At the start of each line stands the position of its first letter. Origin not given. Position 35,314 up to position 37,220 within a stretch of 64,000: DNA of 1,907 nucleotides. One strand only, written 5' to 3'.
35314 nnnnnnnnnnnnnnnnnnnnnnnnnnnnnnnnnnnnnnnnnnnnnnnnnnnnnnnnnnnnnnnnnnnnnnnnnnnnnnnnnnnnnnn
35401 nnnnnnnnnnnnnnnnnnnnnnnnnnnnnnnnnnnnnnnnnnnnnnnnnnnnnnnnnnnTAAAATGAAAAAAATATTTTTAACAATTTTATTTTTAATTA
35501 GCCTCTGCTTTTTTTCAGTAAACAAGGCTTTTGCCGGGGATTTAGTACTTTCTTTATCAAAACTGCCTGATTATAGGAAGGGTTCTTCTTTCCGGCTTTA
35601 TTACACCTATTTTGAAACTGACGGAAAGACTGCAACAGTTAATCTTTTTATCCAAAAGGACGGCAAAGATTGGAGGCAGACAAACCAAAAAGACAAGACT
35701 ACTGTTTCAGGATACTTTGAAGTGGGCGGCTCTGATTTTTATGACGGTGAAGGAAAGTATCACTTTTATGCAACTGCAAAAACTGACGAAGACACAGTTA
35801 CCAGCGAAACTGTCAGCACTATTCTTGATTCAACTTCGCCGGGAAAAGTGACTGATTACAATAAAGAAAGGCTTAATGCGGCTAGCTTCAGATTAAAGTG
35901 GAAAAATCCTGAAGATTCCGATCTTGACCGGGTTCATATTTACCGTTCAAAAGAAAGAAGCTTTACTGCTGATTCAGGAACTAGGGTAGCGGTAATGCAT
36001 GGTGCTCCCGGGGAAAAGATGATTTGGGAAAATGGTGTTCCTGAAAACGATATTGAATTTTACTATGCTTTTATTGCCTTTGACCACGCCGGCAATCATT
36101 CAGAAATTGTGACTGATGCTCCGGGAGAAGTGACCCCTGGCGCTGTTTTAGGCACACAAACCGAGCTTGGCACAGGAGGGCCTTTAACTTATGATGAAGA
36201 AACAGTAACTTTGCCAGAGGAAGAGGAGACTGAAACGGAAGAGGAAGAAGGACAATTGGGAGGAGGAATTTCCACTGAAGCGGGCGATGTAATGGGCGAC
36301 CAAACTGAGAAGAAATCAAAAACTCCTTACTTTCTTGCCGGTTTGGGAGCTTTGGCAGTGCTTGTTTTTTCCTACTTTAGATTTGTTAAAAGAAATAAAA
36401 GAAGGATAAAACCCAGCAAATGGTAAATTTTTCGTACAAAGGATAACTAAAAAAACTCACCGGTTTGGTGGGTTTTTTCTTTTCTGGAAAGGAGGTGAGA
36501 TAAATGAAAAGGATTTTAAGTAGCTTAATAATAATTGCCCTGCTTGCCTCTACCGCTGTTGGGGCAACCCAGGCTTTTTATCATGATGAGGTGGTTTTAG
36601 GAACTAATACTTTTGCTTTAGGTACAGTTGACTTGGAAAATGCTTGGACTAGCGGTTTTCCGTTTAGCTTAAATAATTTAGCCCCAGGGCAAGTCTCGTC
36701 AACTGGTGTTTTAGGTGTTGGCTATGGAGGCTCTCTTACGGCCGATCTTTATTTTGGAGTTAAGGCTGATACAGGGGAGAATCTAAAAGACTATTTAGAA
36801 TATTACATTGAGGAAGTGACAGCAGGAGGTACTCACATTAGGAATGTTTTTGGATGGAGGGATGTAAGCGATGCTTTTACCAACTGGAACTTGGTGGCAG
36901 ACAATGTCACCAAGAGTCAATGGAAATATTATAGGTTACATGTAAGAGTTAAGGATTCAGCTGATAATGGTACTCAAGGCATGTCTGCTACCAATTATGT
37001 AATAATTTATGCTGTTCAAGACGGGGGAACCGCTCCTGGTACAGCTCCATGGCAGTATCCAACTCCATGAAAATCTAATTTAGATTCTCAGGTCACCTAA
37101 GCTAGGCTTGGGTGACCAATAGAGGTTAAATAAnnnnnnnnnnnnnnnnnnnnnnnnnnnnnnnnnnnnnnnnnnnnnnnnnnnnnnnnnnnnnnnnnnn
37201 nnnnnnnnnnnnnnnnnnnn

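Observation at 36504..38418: TasA/camelysin-like protein, SipW-type signal peptidase and an LTD protein: a second, distinct surface-protein processing module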

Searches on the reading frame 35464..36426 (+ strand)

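Call 3: search_protein_families(library=ncbifam, proteins=[window:35464-36426:+], max_evalue=1)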
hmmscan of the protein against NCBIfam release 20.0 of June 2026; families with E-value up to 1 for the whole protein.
window:35464-36426:+ (320 aa): 2 families
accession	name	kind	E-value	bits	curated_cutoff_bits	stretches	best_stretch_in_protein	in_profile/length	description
NF045522.1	MXAN_2561_fam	equivalog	0.059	12.8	150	1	104-230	147-263/304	MXAN_2561 family MXYO-CTERM-anchored protein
NF045534.1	small_EYxxD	equivalog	0.082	12.6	29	1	295-314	17-35/37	EYxxD motif small membrane protein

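Call 4: search_protein_families(library=pfam, proteins=[window:35464-36426:+], max_evalue=1)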
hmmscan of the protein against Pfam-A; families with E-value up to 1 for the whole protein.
window:35464-36426:+ (320 aa): 0 families

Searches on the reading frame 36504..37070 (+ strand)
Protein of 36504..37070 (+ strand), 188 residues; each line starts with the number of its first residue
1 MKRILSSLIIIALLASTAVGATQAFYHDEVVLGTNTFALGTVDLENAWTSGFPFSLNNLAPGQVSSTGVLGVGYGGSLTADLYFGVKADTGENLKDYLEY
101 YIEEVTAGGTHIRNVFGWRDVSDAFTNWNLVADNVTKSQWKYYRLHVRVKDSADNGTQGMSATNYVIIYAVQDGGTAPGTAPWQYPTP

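Call 3: search_protein_families(library=ncbifam, proteins=[window:36504-37070:+], max_evalue=1)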
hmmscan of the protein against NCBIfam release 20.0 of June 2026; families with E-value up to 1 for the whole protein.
window:36504-37070:+ (188 aa): 0 families

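Call 4: search_protein_families(library=pfam, proteins=[window:36504-37070:+], max_evalue=1)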
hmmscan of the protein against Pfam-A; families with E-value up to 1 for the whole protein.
window:36504-37070:+ (188 aa): 1 family
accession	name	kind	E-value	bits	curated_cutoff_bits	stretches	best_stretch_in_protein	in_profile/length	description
PF12389.13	Peptidase_M73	-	0.0029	17.9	22.5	1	2-64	3-63/196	Camelysin metallo-endopeptidase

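Call 7: find_homologous_proteins(query=window:36504-37070:+)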
Query window:36504-37070:+ (188 aa): 13 proteins with E <= 0.001 among 187 candidates.
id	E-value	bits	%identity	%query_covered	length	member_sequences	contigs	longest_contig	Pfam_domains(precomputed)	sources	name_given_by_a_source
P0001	8.1e-71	256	100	63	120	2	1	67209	-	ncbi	ncbi:hypothetical protein C4578_03260, partial [Candidatus Microgenomates bacterium]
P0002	2.8e-67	244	61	98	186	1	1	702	-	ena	-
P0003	5.1e-67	243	61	98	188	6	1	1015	-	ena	-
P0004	2.2e-64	235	60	98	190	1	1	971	-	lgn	-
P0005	3.6e-64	234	58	98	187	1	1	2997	PF12389.14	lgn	-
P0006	1.2e-63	232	57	99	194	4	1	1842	PF12389.14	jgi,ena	-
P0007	1.2e-60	223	55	96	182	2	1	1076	-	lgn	-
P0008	2.1e-60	222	58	95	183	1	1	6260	-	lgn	-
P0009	2.2e-58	215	56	98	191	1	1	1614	-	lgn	-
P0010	4.6e-58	214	63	80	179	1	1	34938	-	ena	-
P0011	5.9e-58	214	53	98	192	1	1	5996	-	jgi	-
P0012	9.6e-58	213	56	98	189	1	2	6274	-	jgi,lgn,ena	-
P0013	2.7e-55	205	53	98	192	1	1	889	-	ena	-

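Call 8: search_solved_structures(query=window:36504-37070:+, max_evalue=10, show_alignments=2)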
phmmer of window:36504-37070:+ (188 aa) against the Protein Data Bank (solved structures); distinct sequences matched with E-value up to 10: 1.
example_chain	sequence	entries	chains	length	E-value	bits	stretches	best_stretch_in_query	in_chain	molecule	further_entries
5wsz_A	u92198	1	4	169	0.33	13.9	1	126-181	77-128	LpmO10A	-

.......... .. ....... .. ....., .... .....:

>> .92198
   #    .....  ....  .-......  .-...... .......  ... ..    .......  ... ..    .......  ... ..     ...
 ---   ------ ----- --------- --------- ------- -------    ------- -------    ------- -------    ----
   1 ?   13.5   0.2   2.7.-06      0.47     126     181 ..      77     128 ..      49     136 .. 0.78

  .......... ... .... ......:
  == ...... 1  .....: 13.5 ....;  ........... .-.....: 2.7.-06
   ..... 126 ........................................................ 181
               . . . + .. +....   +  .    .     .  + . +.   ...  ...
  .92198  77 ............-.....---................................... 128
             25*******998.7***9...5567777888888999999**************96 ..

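Call 12: find_encoding_contigs(protein=P0010, flank=6000, max_places=3)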
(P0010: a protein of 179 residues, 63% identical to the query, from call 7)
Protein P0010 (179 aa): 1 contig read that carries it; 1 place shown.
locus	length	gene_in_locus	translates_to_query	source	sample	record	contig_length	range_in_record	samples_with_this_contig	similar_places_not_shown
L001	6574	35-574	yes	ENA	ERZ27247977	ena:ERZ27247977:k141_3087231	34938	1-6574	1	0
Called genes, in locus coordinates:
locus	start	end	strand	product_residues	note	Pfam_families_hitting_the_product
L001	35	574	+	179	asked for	-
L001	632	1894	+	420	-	-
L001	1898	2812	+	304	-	PF00353:HemolysinCabind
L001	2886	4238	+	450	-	PF00226:DnaJ, PF03572:Peptidase_S41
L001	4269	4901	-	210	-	PF01569:PAP2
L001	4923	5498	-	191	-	PF01464:SLT, PF06737:Transglycosylas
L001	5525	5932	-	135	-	-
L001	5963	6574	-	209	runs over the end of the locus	PF08843:AbiEii (weak)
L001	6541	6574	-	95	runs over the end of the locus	PF21956:DUF6922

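Call 21: search_protein_families(library=ncbifam, proteins=[P0005, P0006], max_evalue=10)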
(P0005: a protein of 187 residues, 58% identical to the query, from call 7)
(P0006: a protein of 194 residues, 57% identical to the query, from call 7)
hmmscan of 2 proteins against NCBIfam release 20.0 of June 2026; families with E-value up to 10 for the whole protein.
P0005 (187 aa): 3 families
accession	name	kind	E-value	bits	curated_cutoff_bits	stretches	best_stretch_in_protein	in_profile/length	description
TIGR04088.1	cognate_SipW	domain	7e-07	29.2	19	1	8-42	1-34/34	SipW-dependent-type signal peptide-containing protein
NF046066.1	BioflmMtrxTasA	equivalog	1.4e-05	24.7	450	1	2-63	5-64/264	biofilm matrix protein TasA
NF033801.3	NprX_fam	subfamily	0.15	11.9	33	1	1-30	1-30/42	NprX family peptide pheromone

P0006 (194 aa): 2 families
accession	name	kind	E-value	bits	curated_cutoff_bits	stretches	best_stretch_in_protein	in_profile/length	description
TIGR04088.1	cognate_SipW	domain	8.4e-07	29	19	1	12-43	4-34/34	SipW-dependent-type signal peptide-containing protein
NF046066.1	BioflmMtrxTasA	equivalog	0.00038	20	450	1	1-67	3-67/264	biofilm matrix protein TasA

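Call 26: predict_structure(alignment_id=A1)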
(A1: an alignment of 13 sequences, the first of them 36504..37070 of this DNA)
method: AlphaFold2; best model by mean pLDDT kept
length: 188 residues; sequences in the alignment: 13
mean_pLDDT: 65.8   pTM: 0.67
mean pLDDT of the five models: 65.8, 65.5, 62.7, 53.4, 43.2
residues with pLDDT >= 90: 11; 70-90: 106; 50-70: 17; < 50: 54
segments of 3 or more residues with pLDDT < 50: 1-52
pLDDT, mean of each block of 10 residues (from residue 1): 29 26 27 30 41 57 74 73 81 82 87 92 88 82 83 76 75 81 66
secondary structure, 60 per line:
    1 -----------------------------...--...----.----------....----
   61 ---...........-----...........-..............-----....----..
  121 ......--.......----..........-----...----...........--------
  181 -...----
elements in order: E30-32 E35-37 E53-56 E64-74 E80-90 H92-97 E98-105 E111-114 H121-126 E129-135 E140-149 E162-172

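Call 30: fold_search(model_id=the predicted structure, library=pdb)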
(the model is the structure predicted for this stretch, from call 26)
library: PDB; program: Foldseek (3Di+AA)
matches with E <= 10: 1426; with E <= 0.001: 4
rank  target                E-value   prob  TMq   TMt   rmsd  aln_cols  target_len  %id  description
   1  5of2                  1.1e-04  1.00  0.50  0.49   5.5       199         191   16  The structural versatility of TasA in B. subtilis biofilm formation (released 2018-03-21)
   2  5of1_A                1.6e-04  1.00  0.43  0.40   9.2       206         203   16  The structural versatility of TasA in B. subtilis biofilm formation (released 2018-03-21)
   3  3eb7_C                2.1e-04  1.00  0.34  0.14   5.8       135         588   17  Crystal Structure of Insecticidal Delta-Endotoxin Cry8Ea1 from Bacillus Thuringiensis at 2.2 Angstroms Resolution (released 2008-09-16)
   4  5of1_B                9.1e-04  1.00  0.43  0.42   6.2       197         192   13  The structural versatility of TasA in B. subtilis biofilm formation (released 2018-03-21)
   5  3eb7_A                1.9e-03  1.00  0.35  0.14   5.5       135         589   17  Crystal Structure of Insecticidal Delta-Endotoxin Cry8Ea1 from Bacillus Thuringiensis at 2.2 Angstroms Resolution (released 2008-09-16)
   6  7ueg_A                4.5e-03  0.87  0.30  0.31  15.1       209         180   13  Cryo-EM of bundling pili from Pyrobaculum calidifontis (released 2022-06-29)
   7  7vz3_B                5.9e-03  0.75  0.26  0.09  12.4       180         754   14  Cryo-EM structure of Depo32, a Klebsiella phage depolymerase targets the K2 serotype K. pneumoniae (released 2023-08-30)
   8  8xck_F                8.2e-03  0.38  0.21  0.16  16.4       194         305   12  Closed state of central tail fiber of bacteriophage lambda (released 2024-05-01)
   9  7vrn_I                1.1e-02  0.85  0.32  0.18  14.8       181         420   13  Structure of infectious bursal disease virus Gt strain (released 2022-03-30)
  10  4jdo_C                1.2e-02  0.90  0.33  0.30  13.2       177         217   15  Secreted chlamydial protein pgp3, coiled-coil deletion (released 2013-06-05)
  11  6ake_D                1.3e-02  0.97  0.30  0.44   6.0       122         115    9  Crystal structure of mouse claudin-3 in complex with C-terminal fragment of Clostridium perfringens enterotoxin (released 2019-02-27)
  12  9hdi_MODEL_1_A        1.3e-02  0.90  0.33  0.35  12.0       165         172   14  N-terminally truncated CanA from Pyrodictium abyssi - K1-CanA (released 2025-08-20)
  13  3nkg_A                1.4e-02  0.91  0.31  0.33   6.7       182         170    8  Crystal Structure of GEBA250068378 from Sulfurospirillum deleyianum (released 2010-08-18)
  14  7vrp_C                1.4e-02  0.91  0.36  0.19  14.5       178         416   15  Structure of infectious bursal disease virus Gx strain (released 2022-03-30)
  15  9pnk_A                1.4e-02  0.75  0.27  0.13   8.4       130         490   10  Crystal structure of the GH29-like fucosidase FucWf4 in complex with fucose (released 2025-11-05)
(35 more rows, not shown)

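Call 51: search_protein_families(library=pfam, proteins=[L001:632-1894:+], max_evalue=0.01)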
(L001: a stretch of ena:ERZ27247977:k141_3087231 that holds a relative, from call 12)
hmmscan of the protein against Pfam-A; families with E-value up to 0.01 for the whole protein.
L001:632-1894:+ (420 aa): 3 families
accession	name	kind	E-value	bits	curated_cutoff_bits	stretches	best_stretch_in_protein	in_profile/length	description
PF00932.25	LTD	-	2.2e-12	47.7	34.3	1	248-372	3-108/109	Lamin Tail Domain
PF10502.14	Peptidase_S26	-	0.00031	21.2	22.9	1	20-83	6-70/168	Signal peptidase, peptidase S26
PF00717.28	Peptidase_S24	-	0.0095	16.1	23.3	0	37-105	33-94/116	Peptidase S24-like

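Call 65: search_protein_representatives(alignment_id=A1)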
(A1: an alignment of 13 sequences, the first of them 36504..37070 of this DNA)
Query: 13 sequences, 188 profile positions. Proteins with E-value up to 0.001 (for the whole library): 1513; up to 1e-10: 96; up to 1e-30: 15. The best 150 are listed.
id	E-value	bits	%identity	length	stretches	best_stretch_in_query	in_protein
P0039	1.5e-67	242.9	-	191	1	1-187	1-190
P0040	6.1e-55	201.8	-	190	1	1-187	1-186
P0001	6.9e-55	201.6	-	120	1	2-120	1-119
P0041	2.0e-49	183.8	-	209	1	1-186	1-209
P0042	3.0e-49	183.2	-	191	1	1-186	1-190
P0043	2.6e-42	160.6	-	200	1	2-184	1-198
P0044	3.5e-42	160.2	-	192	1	1-186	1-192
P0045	2.3e-37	144.5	-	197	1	4-187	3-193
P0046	3.0e-33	131.1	-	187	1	2-186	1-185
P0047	4.7e-33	130.4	-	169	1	11-185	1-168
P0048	6.3e-33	130.0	-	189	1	2-186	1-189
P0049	7.4e-32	126.5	-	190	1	1-186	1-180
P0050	1.5e-31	125.5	-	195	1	11-187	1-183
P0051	3.4e-31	124.4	-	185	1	2-186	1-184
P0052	7.0e-31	123.4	-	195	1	4-185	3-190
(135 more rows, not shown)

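Call 67: search_protein_families(library=pfam, alignment_id=A5, max_evalue=0.01)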
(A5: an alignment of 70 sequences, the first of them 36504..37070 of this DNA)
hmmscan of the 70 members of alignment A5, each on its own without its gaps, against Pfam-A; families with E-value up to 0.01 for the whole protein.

A. member 1, window:36504-37070:+ (188 aa): 1 family
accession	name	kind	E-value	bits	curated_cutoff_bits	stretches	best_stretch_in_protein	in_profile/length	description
PF12389.13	Peptidase_M73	-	0.0029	17.9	22.5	1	2-64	3-63/196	Camelysin metallo-endopeptidase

B. families by the number of members that match (of 70 scanned): 6 families
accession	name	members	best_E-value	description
PF12389.13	Peptidase_M73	59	6.2e-21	Camelysin metallo-endopeptidase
PF10633.15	NPCBM_assoc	1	0.00011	NPCBM-associated, NEW3 domain of alpha-galactosidase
PF25564.1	DUF7933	1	0.0021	Domain of unknown function (DUF7933)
PF13590.11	DUF4136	1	0.0028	Domain of unknown function (DUF4136)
PF21042.2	Stu2_CTS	1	0.0077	Stu2, C-terminal segment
PF22067.2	Cep192_D3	1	0.0099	Cep192 domain 3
